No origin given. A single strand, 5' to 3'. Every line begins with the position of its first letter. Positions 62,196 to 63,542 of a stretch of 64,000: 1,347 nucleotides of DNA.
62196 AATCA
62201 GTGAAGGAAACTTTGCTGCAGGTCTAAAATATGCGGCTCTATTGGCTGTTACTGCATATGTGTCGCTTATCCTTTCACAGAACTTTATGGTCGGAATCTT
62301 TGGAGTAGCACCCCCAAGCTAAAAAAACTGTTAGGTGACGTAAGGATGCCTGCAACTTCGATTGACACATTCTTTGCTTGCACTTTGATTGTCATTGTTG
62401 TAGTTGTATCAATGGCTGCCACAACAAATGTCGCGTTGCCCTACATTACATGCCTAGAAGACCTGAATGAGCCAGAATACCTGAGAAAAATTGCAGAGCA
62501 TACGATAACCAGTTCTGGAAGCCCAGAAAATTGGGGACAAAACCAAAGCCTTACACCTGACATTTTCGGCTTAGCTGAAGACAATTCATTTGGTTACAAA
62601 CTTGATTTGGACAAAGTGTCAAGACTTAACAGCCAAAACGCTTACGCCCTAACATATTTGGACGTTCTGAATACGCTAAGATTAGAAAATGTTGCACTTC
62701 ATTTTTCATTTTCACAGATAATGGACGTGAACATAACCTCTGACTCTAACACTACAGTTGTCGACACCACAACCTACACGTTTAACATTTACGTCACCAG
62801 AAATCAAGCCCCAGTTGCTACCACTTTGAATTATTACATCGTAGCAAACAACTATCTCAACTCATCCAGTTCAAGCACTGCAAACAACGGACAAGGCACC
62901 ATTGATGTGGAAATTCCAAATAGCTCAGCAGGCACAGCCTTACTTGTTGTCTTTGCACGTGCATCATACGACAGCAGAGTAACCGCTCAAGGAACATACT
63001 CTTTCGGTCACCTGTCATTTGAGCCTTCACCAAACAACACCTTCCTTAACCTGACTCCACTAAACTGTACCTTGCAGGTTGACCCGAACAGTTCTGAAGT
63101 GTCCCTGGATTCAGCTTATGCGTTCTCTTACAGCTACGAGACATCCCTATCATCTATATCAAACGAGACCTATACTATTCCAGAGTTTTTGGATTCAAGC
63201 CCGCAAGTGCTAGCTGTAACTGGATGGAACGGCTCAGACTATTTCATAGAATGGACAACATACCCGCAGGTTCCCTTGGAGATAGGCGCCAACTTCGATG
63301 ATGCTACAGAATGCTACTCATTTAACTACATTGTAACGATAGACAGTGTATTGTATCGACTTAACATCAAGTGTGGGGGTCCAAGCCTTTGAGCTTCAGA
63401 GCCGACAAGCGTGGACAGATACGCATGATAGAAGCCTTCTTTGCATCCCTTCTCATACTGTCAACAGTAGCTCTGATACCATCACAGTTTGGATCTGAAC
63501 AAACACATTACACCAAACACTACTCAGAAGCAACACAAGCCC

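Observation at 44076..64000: Complete che cluster placed head-to-head with a type IV filament locus that lacks the archaellum-specific and switch components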

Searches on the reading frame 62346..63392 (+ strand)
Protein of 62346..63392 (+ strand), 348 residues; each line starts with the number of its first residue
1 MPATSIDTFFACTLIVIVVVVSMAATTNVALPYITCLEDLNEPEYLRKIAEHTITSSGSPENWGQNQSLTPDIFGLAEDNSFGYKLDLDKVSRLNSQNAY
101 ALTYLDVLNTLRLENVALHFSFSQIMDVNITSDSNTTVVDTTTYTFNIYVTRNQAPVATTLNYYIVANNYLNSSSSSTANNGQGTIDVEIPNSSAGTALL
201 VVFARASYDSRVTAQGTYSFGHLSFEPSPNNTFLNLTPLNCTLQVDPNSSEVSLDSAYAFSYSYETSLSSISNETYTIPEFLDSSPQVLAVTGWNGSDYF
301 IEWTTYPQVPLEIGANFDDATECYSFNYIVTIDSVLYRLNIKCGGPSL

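Call 5: search_protein_families(library=pfam, max_evalue=0.1, proteins=[window:62346-63392:+])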
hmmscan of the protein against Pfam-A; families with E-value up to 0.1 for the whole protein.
window:62346-63392:+ (348 aa): 0 families

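Call 7: find_encoding_contigs(protein=window:62346-63392:+, flank=10000, max_places=6)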
Protein window:62346-63392:+ (348 aa): 1 contig read that carries it; 1 place shown.
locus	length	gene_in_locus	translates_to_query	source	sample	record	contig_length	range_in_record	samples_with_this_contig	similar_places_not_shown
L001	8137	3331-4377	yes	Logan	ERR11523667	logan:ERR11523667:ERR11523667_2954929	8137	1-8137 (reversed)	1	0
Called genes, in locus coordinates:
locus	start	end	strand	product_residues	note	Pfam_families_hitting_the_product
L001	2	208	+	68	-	?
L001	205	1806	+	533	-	PF23990:PilB3_N (weak), PF00437:T2SSE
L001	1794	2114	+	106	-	-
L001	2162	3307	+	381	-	PF00482:T2SSF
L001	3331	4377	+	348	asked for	-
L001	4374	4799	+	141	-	-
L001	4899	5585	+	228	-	-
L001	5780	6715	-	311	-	PF01978:TrmB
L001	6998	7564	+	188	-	-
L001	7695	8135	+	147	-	?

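Call 11: search_protein_families(library=ncbifam, max_evalue=0.1, proteins=[window:62346-63392:+, L001:4899-5585:+])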
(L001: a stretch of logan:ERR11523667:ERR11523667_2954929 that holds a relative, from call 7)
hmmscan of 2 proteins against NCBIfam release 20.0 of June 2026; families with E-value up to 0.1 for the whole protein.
window:62346-63392:+ (348 aa): 0 families

L001:4899-5585:+ (228 aa): 0 families

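Call 87: search_protein_families(library=ncbifam, max_evalue=0.001, proteins=[L001:5780-6715:-])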
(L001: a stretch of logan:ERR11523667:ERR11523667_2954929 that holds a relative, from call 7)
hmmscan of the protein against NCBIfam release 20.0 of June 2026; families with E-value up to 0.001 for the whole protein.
L001:5780-6715:- (311 aa): 5 families
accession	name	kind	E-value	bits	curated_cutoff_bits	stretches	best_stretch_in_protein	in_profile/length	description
NF047390.1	TransRegTrmBL1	equivalog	4.8e-07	29.1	650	1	39-199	7-154/341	HTH-type sugar sensing transcriptional regulator TrmBL1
NF047392.1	TransRegTrmBHalo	equivalog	8.1e-07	28.4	500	1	35-129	6-100/349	HTH-type sugar sensing transcriptional regulator TrmB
TIGR01884.1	cas_HTH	subfamily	6.1e-06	25.8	60.2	1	39-100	132-193/202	CRISPR-associated CARF protein Csa3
NF041141.1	tran_reg_TrmBL2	equivalog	3.6e-05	23.4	530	1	44-184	13-156/264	HTH-type transcriptional regulator TrmBL2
NF053606.1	Sta1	subfamily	0.00097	19.2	80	0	45-93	16-64/100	Sta1 family transcriptional regulator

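Call 96: search_protein_families(library=pfam, max_evalue=0.0001, proteins=[L001:4803-5585:+, L001:6998-7564:+])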
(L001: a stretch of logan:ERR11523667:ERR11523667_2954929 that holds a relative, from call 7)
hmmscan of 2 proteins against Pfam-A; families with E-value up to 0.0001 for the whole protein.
L001:4803-5585:+ (260 aa): 0 families

L001:6998-7564:+ (188 aa): 0 families
